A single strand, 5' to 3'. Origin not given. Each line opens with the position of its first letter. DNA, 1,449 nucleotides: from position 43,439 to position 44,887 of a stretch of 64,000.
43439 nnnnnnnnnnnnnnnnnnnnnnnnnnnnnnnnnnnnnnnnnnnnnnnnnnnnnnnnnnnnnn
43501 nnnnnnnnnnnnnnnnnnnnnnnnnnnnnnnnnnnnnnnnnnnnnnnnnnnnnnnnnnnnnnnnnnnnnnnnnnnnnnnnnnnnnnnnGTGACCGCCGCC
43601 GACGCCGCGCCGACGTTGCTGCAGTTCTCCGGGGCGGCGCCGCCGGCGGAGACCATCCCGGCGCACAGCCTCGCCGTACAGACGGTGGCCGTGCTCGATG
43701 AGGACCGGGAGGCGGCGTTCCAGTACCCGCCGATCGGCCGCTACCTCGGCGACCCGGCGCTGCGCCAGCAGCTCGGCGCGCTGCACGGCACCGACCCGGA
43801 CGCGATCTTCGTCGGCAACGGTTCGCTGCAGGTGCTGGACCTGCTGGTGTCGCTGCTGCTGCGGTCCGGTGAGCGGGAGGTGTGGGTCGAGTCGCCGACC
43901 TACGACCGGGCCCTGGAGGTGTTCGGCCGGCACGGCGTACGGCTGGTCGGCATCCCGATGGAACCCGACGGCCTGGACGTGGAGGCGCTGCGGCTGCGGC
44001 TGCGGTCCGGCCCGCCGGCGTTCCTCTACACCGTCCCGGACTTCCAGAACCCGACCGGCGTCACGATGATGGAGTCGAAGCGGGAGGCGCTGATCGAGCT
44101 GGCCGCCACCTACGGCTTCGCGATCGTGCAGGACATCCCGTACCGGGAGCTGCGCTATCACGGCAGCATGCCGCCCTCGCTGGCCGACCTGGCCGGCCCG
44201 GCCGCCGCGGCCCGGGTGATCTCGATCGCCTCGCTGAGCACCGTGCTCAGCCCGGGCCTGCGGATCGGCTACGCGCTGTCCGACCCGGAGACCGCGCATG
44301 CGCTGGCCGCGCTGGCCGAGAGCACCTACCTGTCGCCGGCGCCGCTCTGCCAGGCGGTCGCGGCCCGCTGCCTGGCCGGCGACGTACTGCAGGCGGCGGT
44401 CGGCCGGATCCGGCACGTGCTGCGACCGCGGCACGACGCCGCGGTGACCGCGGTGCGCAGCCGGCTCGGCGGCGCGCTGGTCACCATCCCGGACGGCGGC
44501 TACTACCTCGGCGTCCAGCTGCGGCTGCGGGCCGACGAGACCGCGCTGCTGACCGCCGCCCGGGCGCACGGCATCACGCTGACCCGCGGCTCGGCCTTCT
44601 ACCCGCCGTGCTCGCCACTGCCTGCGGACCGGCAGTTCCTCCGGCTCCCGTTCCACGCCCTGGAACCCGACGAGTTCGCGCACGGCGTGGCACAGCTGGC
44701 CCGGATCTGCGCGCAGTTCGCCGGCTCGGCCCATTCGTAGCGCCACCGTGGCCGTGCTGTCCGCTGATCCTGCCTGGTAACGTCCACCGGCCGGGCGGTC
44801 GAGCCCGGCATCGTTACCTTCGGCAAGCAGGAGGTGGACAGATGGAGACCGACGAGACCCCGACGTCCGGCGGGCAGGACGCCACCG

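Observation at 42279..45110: Coupled pseudo-enzyme-looking pair (aaRS paralog with degenerate motif 2 + aminotransferase fold without the PLP lysine) followed by a repeat peptide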

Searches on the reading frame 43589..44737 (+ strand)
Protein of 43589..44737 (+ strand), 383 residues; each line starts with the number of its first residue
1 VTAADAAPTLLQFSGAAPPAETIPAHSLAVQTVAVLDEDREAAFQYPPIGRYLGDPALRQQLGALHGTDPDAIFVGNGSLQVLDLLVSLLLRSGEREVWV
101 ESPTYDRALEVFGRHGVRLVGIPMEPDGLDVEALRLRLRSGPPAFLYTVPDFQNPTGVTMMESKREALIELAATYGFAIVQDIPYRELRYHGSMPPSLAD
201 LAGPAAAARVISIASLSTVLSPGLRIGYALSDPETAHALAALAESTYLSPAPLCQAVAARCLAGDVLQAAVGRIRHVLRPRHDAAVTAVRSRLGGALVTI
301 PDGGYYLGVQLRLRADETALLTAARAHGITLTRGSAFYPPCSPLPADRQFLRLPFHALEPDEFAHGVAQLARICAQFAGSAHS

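Call 8: search_protein_families(library=pfam, proteins=[window:43589-44737:+], max_evalue=0.01)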
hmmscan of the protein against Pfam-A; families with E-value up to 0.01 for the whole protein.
window:43589-44737:+ (383 aa): 2 families
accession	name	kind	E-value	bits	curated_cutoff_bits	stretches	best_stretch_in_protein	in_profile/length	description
PF00155.27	Aminotran_1_2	-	1.2e-23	84.4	19.7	1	50-355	39-346/361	Aminotransferase class I and II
PF12897.13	Asp_aminotransf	-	9.8e-19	67.9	27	1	79-349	96-385/421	Aspartate amino-transferase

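Call 9: search_protein_families(library=ncbifam, proteins=[window:43589-44737:+], max_evalue=0.01)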
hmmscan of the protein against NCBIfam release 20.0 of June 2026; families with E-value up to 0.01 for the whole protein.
window:43589-44737:+ (383 aa): 63 families (the best 25 are shown)
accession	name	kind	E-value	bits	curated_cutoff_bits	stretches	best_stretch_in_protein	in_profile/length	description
NF052290.2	MocR_like_YczR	exception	8.2e-53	179.7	487.4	1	10-372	104-456/458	MocR-like transcription factor YczR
NF052282.1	PLP_TF_PdxR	equivalog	2.2e-51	175.3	320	1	9-370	93-447/448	MocR-like pyridoxine biosynthesis transcription factor PdxR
TIGR04461.1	endura_MppQ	equivalog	6.9e-37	127.4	540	1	31-337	35-349/392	enduracididine biosynthesis enzyme MppQ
NF041364.1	GntC_guanitoxin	equivalog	1.3e-30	106.5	415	1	38-372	25-355/356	guanitoxin biosynthesis PLP-dependent (S)-gamma-hydroxy-L-arginine cyclodehydratase GntC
NF052286.1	ecto_TF_EhuR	exception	3.5e-27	95.1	480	1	68-376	156-451/458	MocR-like ectoine utilization transcription factor EhuR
NF052281.1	rhizopine_MocR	equivalog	2e-26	92.7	650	1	69-372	185-477/479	rhizopine catabolism transcriptional regulator MocR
NF053594.1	AAT_Rv3722c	equivalog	4.1e-23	81.8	435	1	50-365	63-396/412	aspartate aminotransferase type Ic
NF004770.0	PRK06108.1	subfamily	1.3e-20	73.6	422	1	57-375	81-393/396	pyridoxal phosphate-dependent aminotransferase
TIGR03947.1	viomycin_VioD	equivalog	6e-20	71.4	390.9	1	52-340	50-334/359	capreomycidine synthase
NF012025.0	PRK15481.1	equivalog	3.9e-17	62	573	1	72-374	144-430/432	MocR-like B6 salvage transcription factor PtsJ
TIGR04544.1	3metArgNH2trans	equivalog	4.8e-17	62.1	350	1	68-374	74-363/366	beta-methylarginine biosynthesis bifunctional aminotransferase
NF052285.1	GABA_TF_GabR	exception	3.5e-16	59.1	600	1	69-373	156-455/456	MocR-like transcriptional regulator GabR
NF006967.0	PRK09440.1-5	equivalog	8.8e-14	51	402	1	153-377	194-418/424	valine--pyruvate transaminase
NF005855.0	PRK07777.1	equivalog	3.9e-13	49.5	553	1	54-313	66-328/391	pyridoxal phosphate-dependent aminotransferase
NF005744.0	PRK07568.1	subfamily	7.7e-13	48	389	1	69-314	87-329/398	pyridoxal phosphate-dependent aminotransferase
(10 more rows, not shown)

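Call 11: search_solved_structures(query=window:43589-44737:+, show_alignments=3, max_evalue=0.00001)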
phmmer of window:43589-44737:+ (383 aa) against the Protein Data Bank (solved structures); distinct sequences matched with E-value up to 0.00001: 52.
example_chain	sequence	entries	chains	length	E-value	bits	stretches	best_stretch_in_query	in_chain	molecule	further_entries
1x0m_A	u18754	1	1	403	1.5e-47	165.9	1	10-373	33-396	Aminotransferase II Homologue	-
3aov_A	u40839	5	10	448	2.2e-47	165.4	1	10-373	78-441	Putative uncharacterized protein PH0207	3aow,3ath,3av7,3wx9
2egy_A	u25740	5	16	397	3.8e-41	144.9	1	7-373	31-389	Alpha-aminodipate aminotransferase | 2-aminoadipate transaminase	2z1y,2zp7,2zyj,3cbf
1wst_A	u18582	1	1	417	2.2e-39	139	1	10-372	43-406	multiple substrate aminotransferase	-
1vp4_A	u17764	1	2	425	5.8e-33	117.9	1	10-380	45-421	aminotransferase, putative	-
8tn2_A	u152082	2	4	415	3.5e-29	105.5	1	64-337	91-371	PLP-dependent aminotransferase MppQ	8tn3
2zc0_A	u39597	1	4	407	5e-28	101.7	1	10-376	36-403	Alanine glyoxylate transaminase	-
4gdy_A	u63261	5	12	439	3.1e-20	76.1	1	74-372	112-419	Kynurenine/alpha-aminoadipate aminotransferase, mitochondrial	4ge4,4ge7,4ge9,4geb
6t8p_A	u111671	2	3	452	8.1e-20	74.7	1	74-372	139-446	Kynurenine/alpha-aminoadipate aminotransferase, mitochondrial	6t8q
2xh1_A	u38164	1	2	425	1.2e-19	74.1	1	74-372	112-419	KYNURENINE/ALPHA-AMINOADIPATE AMINOTRANSFERASE, MITOCHONDRIAL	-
2qlr_A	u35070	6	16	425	1.2e-19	74.1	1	74-372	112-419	Kynurenine/alpha-aminoadipate aminotransferase mitochondrial | Kynurenine/alpha-aminoadipate aminotransferase, mitochondrial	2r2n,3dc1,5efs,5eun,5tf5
2vgz_A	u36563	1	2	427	1.2e-19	74.1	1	74-372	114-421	KYNURENINE/ALPHA-AMINOADIPATE AMINOTRANSFERASE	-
3ue8_A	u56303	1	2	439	1.2e-19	74.1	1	74-372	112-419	Kynurenine/alpha-aminoadipate aminotransferase, mitochondrial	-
6d0a_A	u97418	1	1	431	1.2e-19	74.1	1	74-372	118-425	Kynurenine/alpha-aminoadipate aminotransferase, mitochondrial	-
1v2d_A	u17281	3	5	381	1.2e-17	67.6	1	52-343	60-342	Glutamine Aminotransferase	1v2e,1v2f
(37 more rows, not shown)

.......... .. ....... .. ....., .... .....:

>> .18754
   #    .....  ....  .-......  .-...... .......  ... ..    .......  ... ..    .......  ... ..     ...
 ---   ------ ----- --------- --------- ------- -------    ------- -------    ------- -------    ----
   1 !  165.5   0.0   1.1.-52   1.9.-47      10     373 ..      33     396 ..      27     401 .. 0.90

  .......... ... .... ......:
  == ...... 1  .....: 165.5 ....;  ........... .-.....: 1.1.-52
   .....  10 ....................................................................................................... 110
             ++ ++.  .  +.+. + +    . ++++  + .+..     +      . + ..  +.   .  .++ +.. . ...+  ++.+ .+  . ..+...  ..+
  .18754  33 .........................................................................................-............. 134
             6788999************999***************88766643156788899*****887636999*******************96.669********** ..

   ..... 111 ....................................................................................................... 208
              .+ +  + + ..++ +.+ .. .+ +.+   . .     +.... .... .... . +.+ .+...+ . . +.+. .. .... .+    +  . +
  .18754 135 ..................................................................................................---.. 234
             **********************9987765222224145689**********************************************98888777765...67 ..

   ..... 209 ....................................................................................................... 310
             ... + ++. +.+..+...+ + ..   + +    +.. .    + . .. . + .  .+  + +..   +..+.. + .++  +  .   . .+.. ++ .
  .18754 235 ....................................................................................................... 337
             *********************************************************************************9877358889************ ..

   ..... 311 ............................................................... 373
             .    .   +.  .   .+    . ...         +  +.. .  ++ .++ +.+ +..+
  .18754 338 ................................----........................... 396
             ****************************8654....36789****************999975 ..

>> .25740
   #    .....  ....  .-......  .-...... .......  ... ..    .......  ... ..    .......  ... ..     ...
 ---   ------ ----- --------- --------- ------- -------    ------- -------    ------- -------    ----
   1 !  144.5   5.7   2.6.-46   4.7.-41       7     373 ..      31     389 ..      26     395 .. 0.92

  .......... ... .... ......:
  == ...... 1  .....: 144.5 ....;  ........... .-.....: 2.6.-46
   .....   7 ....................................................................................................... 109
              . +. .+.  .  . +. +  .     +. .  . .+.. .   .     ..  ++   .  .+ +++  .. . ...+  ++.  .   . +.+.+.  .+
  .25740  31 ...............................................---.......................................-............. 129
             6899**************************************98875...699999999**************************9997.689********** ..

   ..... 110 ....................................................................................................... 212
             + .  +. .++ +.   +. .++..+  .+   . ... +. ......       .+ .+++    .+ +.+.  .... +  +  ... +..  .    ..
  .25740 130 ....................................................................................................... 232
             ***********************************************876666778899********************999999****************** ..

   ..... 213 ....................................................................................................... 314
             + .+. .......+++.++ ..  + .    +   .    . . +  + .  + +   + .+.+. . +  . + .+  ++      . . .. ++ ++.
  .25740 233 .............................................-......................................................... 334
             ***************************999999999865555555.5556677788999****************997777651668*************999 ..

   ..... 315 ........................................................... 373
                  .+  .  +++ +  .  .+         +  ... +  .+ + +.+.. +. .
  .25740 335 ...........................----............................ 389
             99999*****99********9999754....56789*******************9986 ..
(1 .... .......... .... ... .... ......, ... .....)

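Call 15: find_homologous_proteins(query=window:43589-44737:+, max_evalue=1e-20)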
Query window:43589-44737:+ (383 aa): 942 proteins with E <= 1e-20 among 8000 candidates; the best 120 are listed.
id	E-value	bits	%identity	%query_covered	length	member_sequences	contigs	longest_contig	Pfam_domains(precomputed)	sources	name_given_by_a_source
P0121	6.1e-246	834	100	100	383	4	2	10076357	PF00155.28,PF12897.14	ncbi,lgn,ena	-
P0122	1.3e-205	701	86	99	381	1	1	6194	PF00155.28,PF12897.14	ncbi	ncbi:MAG: 2-aminoadipate transaminase [Mycobacteriales bacterium]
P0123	6.7e-203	692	84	99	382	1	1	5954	PF00155.28,PF12897.14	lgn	-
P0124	5.6e-201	686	83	98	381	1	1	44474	PF00155.28,PF12897.14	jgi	jgi:2-aminoadipate transaminase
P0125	2.3e-197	674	81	99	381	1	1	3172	PF00155.28,PF12897.14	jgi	jgi:DNA-binding transcriptional MocR family regulator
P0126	4.1e-192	656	78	99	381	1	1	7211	PF00155.28,PF12897.14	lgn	-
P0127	4.2e-192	656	78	99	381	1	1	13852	PF00155.28,PF12897.14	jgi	jgi:DNA-binding transcriptional MocR family regulator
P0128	6.8e-188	643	76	99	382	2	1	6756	PF00155.28,PF12897.14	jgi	jgi:2-aminoadipate transaminase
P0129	2.8e-178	611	74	99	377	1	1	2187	PF00155.28,PF12897.14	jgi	jgi:2-aminoadipate transaminase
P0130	2.8e-166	571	69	98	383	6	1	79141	PF00155.28,PF12897.14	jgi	jgi:2-aminoadipate transaminase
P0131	2.7e-151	522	64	97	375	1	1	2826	PF00155.28,PF12897.14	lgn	-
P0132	1.8e-142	493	62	97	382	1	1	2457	PF00155.28,PF12897.14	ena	-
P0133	1.6e-141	490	60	96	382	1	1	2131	PF00155.28,PF12897.14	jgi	jgi:DNA-binding transcriptional MocR family regulator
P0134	1.2e-139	484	61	95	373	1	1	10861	PF00155.28,PF12897.14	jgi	jgi:2-aminoadipate transaminase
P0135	1.3e-139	484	61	96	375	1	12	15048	PF00155.28,PF12897.14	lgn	-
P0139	2.1e-137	476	62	98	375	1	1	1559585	PF00155.28,PF12897.14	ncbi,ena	-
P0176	1.1e-116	408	55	95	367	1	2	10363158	PF00155.28,PF12897.14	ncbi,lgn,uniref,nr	ncbi:aminotransferase-like domain-containing protein [Amycolatopsis sp. CA-230715]|uniref:aminotrans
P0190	1.6e-112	395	51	96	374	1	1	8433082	PF00155.28,PF12897.14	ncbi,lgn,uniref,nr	ncbi:PLP-dependent aminotransferase family protein [Streptomyces sp. NBC_01255]|uniref:aminotransfer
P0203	1.2e-101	359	77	58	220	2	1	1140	PF00155.28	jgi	jgi:DNA-binding transcriptional MocR family regulator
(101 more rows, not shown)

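Call 26: find_encoding_contigs(protein=P0190, flank=10000, max_places=2)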
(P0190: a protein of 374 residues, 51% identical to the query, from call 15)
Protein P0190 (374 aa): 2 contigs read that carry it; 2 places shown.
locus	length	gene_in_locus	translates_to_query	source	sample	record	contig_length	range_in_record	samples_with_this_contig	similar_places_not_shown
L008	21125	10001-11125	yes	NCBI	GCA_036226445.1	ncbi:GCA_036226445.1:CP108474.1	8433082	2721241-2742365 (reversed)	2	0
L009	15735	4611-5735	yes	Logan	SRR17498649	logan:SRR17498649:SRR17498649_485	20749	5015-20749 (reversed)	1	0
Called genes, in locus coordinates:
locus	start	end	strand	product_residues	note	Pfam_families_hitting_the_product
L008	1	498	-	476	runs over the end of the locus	PF00224:PK, PF03328:HpcH_HpaI (faint), PF02887:PK_C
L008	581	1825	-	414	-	PF00871:Acetate_kinase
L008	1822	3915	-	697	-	PF13500:AAA_26, PF07085:DRTGG, PF01515:PTA_PTB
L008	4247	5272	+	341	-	PF00365:PFK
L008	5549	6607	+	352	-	-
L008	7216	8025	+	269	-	PF02668:TauD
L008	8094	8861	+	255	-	PF01925:TauE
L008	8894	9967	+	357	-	PF01070:FMN_dh, PF00478:IMPDH (weak), PF01645:Glu_synthase (weak)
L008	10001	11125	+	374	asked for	PF00155:Aminotran_1_2, PF12897:Asp_aminotransf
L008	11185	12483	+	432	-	PF03594:BenE, PF00860:Xan_ur_permease (faint)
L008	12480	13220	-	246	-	PF13350:Y_phosphatase3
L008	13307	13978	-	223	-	PF01381:HTH_3 (faint), PF13560:HTH_31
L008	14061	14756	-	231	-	PF00072:Response_reg, PF20714:HTH_64 (weak)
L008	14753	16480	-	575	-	PF17203:sCache_3_2, PF02518:HATPase_c, PF14501:HATPase_c_5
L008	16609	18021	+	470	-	PF00375:SDF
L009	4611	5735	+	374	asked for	PF00155:Aminotran_1_2, PF12897:Asp_aminotransf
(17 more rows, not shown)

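Call 27: find_encoding_contigs(protein=P0176, flank=10000, max_places=2)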
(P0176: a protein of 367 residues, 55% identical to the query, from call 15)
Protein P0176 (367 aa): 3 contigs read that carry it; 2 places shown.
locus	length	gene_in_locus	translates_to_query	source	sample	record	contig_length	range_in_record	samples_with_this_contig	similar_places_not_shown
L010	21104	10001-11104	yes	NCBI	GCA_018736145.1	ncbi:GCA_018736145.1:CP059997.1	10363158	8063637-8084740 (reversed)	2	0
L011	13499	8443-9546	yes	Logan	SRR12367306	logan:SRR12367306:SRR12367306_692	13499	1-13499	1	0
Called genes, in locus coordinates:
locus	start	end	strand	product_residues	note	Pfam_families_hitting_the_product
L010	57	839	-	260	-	PF00486:Trans_reg_C, PF03704:BTAD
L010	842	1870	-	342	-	PF02423:OCD_Mu_crystall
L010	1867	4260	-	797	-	PF00501:AMP-binding, PF13193:AMP-binding_C, PF00550:PP-binding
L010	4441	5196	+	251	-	PF00975:Thioesterase, PF12697:Abhydrolase_6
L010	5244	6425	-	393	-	PF02898:NO_synthase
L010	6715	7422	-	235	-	PF13578:Methyltransf_24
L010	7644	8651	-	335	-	PF02668:TauD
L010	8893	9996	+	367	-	PF01070:FMN_dh, PF00478:IMPDH (weak), PF01645:Glu_synthase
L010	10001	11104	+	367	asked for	PF00155:Aminotran_1_2, PF12897:Asp_aminotransf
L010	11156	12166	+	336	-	PF00152:tRNA-synt_2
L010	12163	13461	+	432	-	PF01645:Glu_synthase, PF01070:FMN_dh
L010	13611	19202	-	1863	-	PF00668:Condensation, PF00550:PP-binding, PF00668:Condensation, PF00501:AMP-binding, PF13193:AMP-binding_C, PF00550:PP-binding, PF00975:Thioesterase, PF12697:Abhydrolase_6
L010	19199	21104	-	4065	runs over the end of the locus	PF00668:Condensation, PF00501:AMP-binding, PF13193:AMP-binding_C, PF00550:PP-binding, PF00668:Condensation, PF00501:AMP-binding, PF08241:Methyltransf_11, PF08242:Methyltransf_12, +8 more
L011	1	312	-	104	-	?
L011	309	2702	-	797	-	PF00501:AMP-binding, PF13193:AMP-binding_C, PF00550:PP-binding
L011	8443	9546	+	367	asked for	PF00155:Aminotran_1_2, PF12897:Asp_aminotransf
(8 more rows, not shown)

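Call 47: find_encoding_contigs(protein=P0139, flank=10000, max_places=2)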
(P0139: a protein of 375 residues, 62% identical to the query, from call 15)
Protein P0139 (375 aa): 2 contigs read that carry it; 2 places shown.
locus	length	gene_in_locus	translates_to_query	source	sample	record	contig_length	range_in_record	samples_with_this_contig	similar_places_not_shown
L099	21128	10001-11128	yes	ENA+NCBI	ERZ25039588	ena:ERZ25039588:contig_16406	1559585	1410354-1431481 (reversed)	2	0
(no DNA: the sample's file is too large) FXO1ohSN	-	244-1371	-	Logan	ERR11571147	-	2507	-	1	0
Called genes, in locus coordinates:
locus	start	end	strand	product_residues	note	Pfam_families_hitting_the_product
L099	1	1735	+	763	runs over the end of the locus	PF00708:Acylphosphatase, PF07503:zf-HYPF, PF01300:Sua5_yciO_yrdC, PF17788:HypF_C, PF22521:HypF_C_2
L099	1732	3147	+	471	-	PF00202:Aminotran_3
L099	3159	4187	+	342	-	PF13524:Glyco_trans_1_2 (faint)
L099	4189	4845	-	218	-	PF00072:Response_reg, PF00196:GerE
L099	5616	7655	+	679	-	PF02668:TauD (weak), PF01336:tRNA_anti-codon, PF00152:tRNA-synt_2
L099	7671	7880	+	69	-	-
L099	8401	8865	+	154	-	-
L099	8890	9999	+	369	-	PF01070:FMN_dh, PF00478:IMPDH (weak), PF01645:Glu_synthase (weak)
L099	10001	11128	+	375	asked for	PF00155:Aminotran_1_2, PF12897:Asp_aminotransf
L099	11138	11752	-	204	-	-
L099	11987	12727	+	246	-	PF00440:TetR_N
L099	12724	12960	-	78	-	PF13560:HTH_31, PF12844:HTH_19, PF01381:HTH_3, PF13443:HTH_26 (weak)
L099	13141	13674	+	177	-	PF00440:TetR_N, PF17918:TetR_C_15 (weak)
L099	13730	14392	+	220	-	PF00440:TetR_N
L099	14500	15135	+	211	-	PF00440:TetR_N (weak)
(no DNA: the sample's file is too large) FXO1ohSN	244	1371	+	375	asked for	PF00155:Aminotran_1_2, PF12897:Asp_aminotransf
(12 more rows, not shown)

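Call 74: predict_structure(alignment_id=A4)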
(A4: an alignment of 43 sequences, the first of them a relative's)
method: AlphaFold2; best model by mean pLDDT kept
length: 383 residues; sequences in the alignment: 43
mean_pLDDT: 93.1   pTM: 0.91
mean pLDDT of the five models: 93.1, 93.0, 92.6, 91.4, 91.3
residues with pLDDT >= 90: 329; 70-90: 42; 50-70: 5; < 50: 7
segments of 3 or more residues with pLDDT < 50: 1-4, 381-383
pLDDT, mean of each block of 10 residues (from residue 1): 58 88 97 97 90 96 96 96 96 91 96 96 96 97 97 93 98 97 90 94 90 95 96 96 82 97 96 96 98 95 95 95 97 96 92 95 97 88 36
secondary structure, 60 per line:
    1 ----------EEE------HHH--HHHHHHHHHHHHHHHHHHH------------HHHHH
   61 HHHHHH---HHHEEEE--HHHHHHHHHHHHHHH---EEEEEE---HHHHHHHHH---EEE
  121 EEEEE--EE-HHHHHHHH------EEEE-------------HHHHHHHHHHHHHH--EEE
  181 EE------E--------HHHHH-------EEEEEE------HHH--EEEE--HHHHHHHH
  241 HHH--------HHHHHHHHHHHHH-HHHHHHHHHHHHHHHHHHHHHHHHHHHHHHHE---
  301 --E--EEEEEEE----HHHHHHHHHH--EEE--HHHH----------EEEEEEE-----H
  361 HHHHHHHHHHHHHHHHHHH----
elements in order: E11-13 H25-43 H56-66 E73-76 H79-93 E97-102 H106-114 E118-125 H131-138 E145-148 H162-175 E178-182 H198-202 E210-215 E227-230 H233-243 H252-264 H266-296 E306-312 H317-326 E329-331 H334-337 E348-354 H360-379
